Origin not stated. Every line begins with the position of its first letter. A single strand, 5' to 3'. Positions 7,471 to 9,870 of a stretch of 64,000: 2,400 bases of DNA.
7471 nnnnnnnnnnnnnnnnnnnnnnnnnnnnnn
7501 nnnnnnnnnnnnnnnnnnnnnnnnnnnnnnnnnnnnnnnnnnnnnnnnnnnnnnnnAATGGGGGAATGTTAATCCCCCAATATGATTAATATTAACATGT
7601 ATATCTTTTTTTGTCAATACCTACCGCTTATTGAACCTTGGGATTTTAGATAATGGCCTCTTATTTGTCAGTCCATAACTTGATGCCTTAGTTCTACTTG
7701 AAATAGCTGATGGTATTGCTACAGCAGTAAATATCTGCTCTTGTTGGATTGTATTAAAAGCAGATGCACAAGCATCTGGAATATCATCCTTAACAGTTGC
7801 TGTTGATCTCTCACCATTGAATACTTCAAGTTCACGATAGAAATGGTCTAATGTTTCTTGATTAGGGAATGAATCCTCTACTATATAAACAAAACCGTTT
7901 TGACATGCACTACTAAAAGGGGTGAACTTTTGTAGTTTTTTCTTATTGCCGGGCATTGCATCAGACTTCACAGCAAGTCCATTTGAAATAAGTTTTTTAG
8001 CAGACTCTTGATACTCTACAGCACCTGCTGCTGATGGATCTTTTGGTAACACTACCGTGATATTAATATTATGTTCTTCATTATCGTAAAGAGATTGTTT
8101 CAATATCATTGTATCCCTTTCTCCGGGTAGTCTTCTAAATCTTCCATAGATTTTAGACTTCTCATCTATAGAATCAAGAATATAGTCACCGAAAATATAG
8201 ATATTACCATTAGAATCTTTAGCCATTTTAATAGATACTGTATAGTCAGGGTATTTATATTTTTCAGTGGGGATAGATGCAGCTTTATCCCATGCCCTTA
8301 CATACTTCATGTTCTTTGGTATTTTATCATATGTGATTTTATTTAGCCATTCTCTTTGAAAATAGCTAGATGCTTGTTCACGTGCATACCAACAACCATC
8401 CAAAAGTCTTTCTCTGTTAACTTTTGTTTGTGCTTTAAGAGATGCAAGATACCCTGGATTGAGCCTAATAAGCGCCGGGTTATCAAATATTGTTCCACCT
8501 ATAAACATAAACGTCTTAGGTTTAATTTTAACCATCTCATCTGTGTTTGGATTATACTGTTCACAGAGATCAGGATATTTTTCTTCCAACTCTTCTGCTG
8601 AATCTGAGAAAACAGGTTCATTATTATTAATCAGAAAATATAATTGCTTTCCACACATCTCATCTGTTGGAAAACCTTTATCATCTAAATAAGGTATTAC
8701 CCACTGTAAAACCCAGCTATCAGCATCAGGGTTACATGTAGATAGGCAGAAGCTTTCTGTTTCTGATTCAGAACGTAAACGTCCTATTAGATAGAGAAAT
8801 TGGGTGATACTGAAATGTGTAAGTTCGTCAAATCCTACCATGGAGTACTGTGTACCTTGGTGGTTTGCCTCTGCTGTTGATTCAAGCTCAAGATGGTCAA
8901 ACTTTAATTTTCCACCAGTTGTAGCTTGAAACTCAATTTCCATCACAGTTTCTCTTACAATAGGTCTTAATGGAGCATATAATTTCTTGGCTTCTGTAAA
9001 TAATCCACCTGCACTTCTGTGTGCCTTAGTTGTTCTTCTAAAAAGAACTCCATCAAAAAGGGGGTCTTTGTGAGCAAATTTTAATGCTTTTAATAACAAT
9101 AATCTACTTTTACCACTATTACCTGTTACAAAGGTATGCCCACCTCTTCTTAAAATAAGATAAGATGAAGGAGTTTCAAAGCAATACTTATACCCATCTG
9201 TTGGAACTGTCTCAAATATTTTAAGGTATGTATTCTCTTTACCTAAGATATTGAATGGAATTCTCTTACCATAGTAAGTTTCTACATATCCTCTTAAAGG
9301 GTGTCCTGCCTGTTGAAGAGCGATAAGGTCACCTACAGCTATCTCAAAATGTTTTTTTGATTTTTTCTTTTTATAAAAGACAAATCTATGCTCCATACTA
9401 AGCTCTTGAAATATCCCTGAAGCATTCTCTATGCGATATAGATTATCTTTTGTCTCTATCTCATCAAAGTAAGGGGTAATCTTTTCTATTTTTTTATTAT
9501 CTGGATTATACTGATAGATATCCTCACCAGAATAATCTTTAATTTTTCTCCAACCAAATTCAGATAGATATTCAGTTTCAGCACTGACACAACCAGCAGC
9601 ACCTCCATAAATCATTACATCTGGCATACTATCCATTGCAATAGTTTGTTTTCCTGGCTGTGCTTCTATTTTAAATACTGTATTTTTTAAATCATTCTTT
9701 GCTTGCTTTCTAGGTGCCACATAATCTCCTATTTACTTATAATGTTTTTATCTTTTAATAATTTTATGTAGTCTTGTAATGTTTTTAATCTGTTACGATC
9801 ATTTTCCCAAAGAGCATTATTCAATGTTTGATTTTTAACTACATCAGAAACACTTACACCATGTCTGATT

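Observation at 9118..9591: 158-aa mini-intein splitting the Walker-A P-loop of the large terminase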

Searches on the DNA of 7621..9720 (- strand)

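Call 8: search_dna_similar(query=window:7621-9720:-, collection=phages, mode=near, max_rows=30)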
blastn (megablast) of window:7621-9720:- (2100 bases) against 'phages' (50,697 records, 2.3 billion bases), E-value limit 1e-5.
No match.

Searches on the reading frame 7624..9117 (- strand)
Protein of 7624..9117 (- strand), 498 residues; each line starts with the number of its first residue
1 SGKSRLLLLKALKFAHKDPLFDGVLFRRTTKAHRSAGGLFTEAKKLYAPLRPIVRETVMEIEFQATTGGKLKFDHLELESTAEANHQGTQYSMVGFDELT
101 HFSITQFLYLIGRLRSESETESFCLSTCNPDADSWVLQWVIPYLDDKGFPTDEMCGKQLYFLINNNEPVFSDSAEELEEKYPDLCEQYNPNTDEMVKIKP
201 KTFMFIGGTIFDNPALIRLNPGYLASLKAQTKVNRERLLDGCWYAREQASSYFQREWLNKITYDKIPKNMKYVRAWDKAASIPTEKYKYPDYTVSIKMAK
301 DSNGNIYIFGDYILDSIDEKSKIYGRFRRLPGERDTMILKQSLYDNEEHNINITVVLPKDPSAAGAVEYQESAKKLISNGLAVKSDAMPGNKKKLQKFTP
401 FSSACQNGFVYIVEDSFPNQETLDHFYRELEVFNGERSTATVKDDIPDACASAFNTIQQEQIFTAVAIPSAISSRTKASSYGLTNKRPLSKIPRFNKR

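Call 69: search_dna_similar(query=window:7624-9117:-, collection=phages, mode=protein, max_rows=40, rows=spread, max_evalue=1e-40)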
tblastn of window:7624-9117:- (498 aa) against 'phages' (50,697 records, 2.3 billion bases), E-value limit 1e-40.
Records with a match: 1222; places in all: 1222; records where one place covers at least 80% of the query: 1113.
Best place of each record, by identity: 60-80% 133; <60% 1089.
By first word of the organism name: Escherichia 339; Pseudomonas 224; Vibrio 146; Rheinheimera 115; Salmonella 96; Acinetobacter 41; Klebsiella 39; Erwinia 35; Campylobacter 24; Shigella 24; and 31 more.
By host as written in the record: - 173; Rheinheimera sp. BAL341 115; Escherichia coli 99; Pseudomonas aeruginosa 71; Escherichia coli K-12 MG1655 50; Pseudomonas aeruginosa PAO1 24; Campylobacter jejuni 22; Escherichia coli O157:H7 20; and 288 more.
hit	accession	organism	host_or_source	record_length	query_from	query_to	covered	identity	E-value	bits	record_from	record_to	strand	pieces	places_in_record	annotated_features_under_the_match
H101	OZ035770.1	Justusliebigvirus alia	-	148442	1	490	98%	69.7%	0e+0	696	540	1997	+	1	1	record has no annotation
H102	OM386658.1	Escherichia phage vB_EcoM_ESCO32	Escherichia coli DH5a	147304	1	490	98%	69.7%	0e+0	695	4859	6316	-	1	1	terminase large subunit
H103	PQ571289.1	Escherichia phage EF1-1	Escherichia fergusonii T12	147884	1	490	98%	68.6%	0e+0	686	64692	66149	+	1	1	terminase large subunit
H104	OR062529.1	Escherichia phage vB_EcoM_118_SA_NWU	Escherichia coli O177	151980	1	490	98%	68.6%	0e+0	686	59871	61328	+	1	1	hypothetical protein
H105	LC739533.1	Escherichia phage phiWec179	Escherichia coli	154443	1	498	100%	67.3%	0e+0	688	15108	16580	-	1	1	hypothetical protein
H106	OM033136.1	Aeromonas phage phiA047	Aeromonas sp.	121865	98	469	75%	53.2%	3e-120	394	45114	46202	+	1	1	terminase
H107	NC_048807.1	Erwinia phage pEp_SNUABM_01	Erwinia pyrifoliae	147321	18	473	92%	39.3%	8e-91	308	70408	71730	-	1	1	terminase large subunit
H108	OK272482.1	Escherichia phage JLBYU08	Escherichia coli K-12 MG1655 del ...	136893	18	473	92%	39.0%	6e-95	321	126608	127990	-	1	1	putative terminase large subunit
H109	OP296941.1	Klebsiella phage DP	Klebsiella pneumoniae KP16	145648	18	473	92%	38.8%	3e-93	316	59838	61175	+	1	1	terminase large subunit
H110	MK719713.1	Rheinheimera phage vB_RspM_Barba8A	Rheinheimera sp. BAL341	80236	18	474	92%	38.4%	1e-93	317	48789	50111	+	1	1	terminase large subunit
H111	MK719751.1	Rheinheimera phage vB_RspM_Barba32A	Rheinheimera sp. BAL341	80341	18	474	92%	38.4%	1e-93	317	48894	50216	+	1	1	terminase large subunit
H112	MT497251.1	Rheinheimera phage vB_RspM_barba_12-7C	Rheinheimera sp. BAL341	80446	18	474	92%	38.4%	1e-93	317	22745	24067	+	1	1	terminase large subunit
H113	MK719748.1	Rheinheimera phage vB_RspM_Barba29S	Rheinheimera sp. BAL341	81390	18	474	92%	38.4%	1e-93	317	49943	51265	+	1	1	terminase large subunit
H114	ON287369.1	Serratia phage vB_SmaM-ChuuTotoro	Serratia marcescens LVF3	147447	18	480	93%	37.2%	1e-83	288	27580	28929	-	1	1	terminase large subunit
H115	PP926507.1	Salmonella phage PMBT20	Salmonella enterica subsp. enterica ...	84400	17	463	90%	36.7%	2e-71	252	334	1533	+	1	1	terminase large subunit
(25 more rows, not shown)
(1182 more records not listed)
